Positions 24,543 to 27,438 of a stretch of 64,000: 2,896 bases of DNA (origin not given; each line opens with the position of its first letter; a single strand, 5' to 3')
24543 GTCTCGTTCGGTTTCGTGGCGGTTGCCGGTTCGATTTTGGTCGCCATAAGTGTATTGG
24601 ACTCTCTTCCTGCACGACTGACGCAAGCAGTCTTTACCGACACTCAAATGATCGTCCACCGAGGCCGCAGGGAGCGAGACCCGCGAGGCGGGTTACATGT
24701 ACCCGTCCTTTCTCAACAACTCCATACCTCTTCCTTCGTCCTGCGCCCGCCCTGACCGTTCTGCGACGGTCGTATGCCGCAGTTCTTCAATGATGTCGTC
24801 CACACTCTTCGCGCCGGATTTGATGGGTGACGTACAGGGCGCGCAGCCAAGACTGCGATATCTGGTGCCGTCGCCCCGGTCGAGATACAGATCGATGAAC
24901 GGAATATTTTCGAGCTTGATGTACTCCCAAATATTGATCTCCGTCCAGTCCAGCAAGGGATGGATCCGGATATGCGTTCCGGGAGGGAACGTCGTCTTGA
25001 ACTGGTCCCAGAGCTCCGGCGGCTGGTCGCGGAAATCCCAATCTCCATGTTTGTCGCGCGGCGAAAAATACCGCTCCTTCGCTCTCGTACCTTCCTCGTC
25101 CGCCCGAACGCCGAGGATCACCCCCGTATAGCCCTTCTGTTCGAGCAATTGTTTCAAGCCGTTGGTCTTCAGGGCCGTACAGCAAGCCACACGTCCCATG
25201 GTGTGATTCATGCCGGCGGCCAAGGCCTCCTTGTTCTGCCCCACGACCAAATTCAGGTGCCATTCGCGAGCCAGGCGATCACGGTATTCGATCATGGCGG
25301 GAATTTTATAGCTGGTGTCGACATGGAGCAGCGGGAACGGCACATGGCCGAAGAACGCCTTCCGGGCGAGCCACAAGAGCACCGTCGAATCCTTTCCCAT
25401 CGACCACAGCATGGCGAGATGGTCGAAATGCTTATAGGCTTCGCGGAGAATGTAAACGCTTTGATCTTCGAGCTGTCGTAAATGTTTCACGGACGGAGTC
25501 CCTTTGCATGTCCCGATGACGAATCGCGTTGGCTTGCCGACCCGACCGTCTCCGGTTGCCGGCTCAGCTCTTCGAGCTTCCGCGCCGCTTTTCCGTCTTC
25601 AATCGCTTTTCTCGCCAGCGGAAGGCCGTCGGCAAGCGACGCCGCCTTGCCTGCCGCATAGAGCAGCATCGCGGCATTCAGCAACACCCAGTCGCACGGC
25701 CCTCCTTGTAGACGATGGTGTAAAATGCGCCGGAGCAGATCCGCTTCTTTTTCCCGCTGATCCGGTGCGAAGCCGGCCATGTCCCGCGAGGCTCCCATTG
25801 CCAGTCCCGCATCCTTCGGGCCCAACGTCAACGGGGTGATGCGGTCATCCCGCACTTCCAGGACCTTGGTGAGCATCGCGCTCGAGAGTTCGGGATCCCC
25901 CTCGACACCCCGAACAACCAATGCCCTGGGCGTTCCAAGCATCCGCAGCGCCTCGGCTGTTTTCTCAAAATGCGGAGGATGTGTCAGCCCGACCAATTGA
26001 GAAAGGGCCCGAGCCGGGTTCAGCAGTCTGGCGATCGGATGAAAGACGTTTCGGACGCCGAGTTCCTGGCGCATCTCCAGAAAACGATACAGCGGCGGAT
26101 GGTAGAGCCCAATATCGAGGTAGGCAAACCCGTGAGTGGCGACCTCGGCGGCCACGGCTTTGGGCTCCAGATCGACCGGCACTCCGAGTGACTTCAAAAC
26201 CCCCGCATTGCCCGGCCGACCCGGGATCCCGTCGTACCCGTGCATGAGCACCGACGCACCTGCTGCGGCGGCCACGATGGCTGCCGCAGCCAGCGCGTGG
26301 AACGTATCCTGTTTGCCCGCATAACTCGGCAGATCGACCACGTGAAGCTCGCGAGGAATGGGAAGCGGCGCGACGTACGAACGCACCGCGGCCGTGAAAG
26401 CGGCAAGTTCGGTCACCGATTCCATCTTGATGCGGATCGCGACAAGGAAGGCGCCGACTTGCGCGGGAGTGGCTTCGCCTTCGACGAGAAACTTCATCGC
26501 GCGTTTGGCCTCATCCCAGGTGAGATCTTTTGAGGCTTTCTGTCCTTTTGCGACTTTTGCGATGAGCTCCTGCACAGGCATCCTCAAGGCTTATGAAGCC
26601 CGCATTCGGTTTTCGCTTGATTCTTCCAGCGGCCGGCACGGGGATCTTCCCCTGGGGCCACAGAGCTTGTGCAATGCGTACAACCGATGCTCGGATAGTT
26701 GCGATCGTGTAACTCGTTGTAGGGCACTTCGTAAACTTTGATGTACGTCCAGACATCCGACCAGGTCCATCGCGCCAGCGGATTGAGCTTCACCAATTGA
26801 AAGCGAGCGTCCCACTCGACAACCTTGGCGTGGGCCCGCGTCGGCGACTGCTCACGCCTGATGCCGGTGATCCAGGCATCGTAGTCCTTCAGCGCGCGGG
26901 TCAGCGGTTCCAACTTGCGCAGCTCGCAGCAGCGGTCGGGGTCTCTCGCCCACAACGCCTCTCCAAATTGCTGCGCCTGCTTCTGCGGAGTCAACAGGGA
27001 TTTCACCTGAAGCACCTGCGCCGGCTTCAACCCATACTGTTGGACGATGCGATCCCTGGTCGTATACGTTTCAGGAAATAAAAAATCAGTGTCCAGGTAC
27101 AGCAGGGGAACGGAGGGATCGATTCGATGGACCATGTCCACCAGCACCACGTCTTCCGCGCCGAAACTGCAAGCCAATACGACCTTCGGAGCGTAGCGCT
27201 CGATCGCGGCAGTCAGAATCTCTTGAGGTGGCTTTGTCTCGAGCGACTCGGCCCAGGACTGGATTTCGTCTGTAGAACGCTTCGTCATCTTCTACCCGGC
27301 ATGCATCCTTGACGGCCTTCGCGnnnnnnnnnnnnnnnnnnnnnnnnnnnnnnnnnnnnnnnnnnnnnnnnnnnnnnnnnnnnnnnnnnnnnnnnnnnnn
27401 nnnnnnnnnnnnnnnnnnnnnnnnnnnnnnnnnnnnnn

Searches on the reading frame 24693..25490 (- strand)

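Call 3: search_protein_families(library=pfam, proteins=[window:24693-25490:-], max_evalue=0.01)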
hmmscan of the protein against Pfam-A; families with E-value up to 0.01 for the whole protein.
window:24693-25490:- (265 aa): 1 family
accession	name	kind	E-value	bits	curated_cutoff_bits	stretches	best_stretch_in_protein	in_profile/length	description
PF01507.26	PAPS_reduct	-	1.3e-39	136.4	22.5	1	25-222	2-175/175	Phosphoadenosine phosphosulfate reductase domain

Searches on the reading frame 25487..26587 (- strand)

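Call 3: search_protein_families(library=pfam, proteins=[window:25487-26587:-], max_evalue=0.01)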
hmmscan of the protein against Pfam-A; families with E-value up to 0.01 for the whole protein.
window:25487-26587:- (366 aa): 2 families
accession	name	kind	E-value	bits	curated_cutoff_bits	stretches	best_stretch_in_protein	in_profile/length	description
PF00591.27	Glycos_transf_3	-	2.3e-42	145.9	27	1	94-335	16-253/253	Glycosyl transferase family, a/b domain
PF02885.22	Glycos_trans_3N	-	3.1e-18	65.7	26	1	6-70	1-61/63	Glycosyl transferase family, helical bundle domain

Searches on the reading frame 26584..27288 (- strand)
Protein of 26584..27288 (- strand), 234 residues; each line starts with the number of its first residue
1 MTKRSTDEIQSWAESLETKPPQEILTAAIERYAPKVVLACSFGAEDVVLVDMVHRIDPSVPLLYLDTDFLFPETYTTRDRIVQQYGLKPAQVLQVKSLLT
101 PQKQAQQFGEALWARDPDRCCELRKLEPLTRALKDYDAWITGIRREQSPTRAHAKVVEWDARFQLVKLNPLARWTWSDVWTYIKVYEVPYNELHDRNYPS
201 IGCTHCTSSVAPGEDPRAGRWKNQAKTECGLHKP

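Call 3: search_protein_families(library=pfam, proteins=[window:26584-27288:-], max_evalue=0.01)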
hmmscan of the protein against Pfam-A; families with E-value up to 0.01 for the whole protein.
window:26584-27288:- (234 aa): 1 family
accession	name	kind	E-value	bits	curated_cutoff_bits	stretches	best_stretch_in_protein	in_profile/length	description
PF01507.26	PAPS_reduct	-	4e-54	183.7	22.5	1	36-208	2-174/175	Phosphoadenosine phosphosulfate reductase domain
